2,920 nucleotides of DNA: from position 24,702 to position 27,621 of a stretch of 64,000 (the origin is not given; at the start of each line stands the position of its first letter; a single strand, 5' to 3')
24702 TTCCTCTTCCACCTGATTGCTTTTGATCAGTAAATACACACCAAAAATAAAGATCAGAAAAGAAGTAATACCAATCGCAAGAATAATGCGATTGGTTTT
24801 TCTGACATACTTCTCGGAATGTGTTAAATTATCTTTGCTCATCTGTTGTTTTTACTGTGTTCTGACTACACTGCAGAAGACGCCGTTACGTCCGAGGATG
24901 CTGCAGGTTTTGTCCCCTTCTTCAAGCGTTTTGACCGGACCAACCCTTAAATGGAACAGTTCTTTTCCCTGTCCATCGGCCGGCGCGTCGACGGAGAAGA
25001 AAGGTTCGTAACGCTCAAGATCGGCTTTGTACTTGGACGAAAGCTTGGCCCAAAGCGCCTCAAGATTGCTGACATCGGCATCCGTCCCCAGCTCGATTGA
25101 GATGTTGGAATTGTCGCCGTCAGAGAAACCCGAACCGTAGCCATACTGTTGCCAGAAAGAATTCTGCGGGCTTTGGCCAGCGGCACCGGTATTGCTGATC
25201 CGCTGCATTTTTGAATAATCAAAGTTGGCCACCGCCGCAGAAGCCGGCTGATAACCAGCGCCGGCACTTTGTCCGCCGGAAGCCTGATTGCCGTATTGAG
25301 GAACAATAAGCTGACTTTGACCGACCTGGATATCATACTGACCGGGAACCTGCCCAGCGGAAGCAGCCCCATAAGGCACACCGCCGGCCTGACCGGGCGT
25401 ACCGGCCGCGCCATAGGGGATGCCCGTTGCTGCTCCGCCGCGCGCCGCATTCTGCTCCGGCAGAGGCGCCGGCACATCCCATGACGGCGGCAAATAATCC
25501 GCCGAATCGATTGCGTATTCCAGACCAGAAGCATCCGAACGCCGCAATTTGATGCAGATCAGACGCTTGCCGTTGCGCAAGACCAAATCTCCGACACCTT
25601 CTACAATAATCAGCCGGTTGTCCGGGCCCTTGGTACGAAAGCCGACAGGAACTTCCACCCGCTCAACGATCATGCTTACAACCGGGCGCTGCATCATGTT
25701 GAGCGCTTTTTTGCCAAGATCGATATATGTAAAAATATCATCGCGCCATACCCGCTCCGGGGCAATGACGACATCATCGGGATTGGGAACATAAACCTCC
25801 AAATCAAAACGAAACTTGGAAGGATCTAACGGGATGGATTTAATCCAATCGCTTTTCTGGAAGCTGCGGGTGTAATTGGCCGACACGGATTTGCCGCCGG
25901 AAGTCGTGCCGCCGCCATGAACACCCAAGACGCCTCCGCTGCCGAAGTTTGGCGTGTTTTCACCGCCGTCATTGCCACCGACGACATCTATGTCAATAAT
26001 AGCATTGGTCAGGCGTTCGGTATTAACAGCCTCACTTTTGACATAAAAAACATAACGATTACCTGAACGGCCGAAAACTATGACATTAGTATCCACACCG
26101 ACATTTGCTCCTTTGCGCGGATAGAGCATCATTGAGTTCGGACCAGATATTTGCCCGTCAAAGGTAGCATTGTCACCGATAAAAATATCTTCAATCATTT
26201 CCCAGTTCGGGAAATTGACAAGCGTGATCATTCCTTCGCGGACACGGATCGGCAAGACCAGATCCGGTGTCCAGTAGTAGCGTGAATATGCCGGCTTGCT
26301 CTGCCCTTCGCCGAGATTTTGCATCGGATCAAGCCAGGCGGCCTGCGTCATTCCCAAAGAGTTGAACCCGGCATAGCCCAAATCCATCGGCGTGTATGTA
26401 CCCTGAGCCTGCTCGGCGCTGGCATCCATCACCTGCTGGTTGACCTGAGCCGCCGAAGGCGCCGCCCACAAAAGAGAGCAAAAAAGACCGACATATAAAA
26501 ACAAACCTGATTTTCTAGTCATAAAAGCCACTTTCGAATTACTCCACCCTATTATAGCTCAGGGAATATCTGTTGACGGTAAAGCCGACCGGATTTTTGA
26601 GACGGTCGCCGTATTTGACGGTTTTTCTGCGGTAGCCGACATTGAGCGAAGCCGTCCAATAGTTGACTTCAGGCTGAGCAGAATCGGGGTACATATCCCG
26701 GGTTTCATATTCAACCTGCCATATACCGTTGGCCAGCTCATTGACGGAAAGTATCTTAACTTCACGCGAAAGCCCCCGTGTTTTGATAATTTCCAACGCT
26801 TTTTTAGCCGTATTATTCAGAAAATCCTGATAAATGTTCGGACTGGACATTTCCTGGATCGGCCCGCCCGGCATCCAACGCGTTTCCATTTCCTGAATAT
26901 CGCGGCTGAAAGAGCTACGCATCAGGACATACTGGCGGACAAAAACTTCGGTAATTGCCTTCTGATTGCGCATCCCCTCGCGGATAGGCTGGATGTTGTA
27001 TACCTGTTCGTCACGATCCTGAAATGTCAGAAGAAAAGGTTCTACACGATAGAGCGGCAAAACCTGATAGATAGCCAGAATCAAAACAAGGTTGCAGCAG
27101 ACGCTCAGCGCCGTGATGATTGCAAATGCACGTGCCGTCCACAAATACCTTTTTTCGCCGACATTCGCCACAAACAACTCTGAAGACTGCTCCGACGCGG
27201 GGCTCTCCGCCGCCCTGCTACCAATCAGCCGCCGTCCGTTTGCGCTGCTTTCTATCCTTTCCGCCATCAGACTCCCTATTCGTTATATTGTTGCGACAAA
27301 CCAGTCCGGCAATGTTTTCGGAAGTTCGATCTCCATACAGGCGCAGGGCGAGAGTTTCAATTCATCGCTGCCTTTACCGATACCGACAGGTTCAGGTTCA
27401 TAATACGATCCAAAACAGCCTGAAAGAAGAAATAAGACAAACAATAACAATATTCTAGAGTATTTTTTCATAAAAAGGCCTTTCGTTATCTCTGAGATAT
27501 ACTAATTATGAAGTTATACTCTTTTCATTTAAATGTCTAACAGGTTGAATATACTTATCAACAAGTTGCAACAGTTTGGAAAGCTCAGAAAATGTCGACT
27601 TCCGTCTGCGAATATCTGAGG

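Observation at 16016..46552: A ~30.5-kb single-strand operon encodes a heavily expanded VirB-type T4SS, most of it non-canonical sequence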

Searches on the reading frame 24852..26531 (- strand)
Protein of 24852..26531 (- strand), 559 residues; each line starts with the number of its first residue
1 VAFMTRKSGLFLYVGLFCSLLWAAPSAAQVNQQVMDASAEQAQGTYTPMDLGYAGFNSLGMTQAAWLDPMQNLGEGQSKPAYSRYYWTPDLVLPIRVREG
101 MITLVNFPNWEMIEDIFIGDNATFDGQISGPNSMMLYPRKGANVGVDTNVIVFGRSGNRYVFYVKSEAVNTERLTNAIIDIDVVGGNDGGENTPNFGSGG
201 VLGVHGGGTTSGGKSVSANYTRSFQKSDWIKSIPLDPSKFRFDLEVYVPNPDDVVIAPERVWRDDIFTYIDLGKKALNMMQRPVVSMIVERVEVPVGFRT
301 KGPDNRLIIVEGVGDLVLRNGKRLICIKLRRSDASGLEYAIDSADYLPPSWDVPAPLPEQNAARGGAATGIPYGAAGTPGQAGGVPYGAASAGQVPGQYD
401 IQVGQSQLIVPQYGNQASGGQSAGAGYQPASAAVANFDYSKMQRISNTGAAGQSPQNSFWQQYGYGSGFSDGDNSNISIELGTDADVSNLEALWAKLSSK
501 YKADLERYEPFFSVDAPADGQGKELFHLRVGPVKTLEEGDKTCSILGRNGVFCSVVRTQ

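Call 4: search_protein_families(library=pfam, max_evalue=0.01, proteins=[window:24852-26531:-])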
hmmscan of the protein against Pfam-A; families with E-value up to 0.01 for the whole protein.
window:24852-26531:- (559 aa): 2 families
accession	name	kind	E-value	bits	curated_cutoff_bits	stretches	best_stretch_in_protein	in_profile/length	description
PF03524.21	CagX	-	2e-11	44.5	34.2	1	83-328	4-196/198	Conjugal transfer protein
PF05036.18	SPOR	-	0.00016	22.3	21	1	479-557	7-76/76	SPOR domain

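Call 64: search_protein_families(library=ncbifam, max_evalue=0.05, proteins=[window:24852-26531:-])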
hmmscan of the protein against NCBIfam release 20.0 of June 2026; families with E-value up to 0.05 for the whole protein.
window:24852-26531:- (559 aa): 1 family
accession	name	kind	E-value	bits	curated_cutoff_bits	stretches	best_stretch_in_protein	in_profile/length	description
TIGR02781.1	VirB9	equivalog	4.5e-07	29.7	217.7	2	88-169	36-112/248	P-type conjugative transfer protein VirB9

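Call 86: search_solved_structures(query=window:24852-26531:-, max_evalue=0.1)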
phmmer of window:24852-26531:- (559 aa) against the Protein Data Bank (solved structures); distinct sequences matched with E-value up to 0.1: 1.
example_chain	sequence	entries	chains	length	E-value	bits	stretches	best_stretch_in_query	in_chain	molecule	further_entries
6gyb_b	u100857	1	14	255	0.02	16.6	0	82-177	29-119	VirB9 protein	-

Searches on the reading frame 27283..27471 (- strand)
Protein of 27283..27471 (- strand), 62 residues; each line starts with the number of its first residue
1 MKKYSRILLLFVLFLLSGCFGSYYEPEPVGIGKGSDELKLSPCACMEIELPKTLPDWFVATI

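Call 54: search_protein_families(library=pfam, max_evalue=1, proteins=[window:27283-27471:-])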
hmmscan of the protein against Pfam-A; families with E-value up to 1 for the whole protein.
window:27283-27471:- (62 aa): 1 family
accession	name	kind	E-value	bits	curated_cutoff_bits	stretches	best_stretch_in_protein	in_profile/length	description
PF08139.17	LPAM_1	-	0.16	12.9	20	1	1-19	1-17/18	Prokaryotic membrane lipoprotein lipid attachment site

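Call 64: search_protein_families(library=ncbifam, max_evalue=0.05, proteins=[window:27283-27471:-])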
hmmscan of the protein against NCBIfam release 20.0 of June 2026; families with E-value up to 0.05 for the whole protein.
window:27283-27471:- (62 aa): 2 families
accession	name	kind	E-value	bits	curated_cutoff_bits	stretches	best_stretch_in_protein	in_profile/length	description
NF047847.2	SS_mature_LptM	equivalog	0.0079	16.3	27.7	1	1-19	1-20/31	LPS translocon maturation chaperone LptM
NF045617.1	mostly_LP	subfamily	0.023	14.8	43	1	7-27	3-25/119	putative T6SS immunity periplasmic lipoprotein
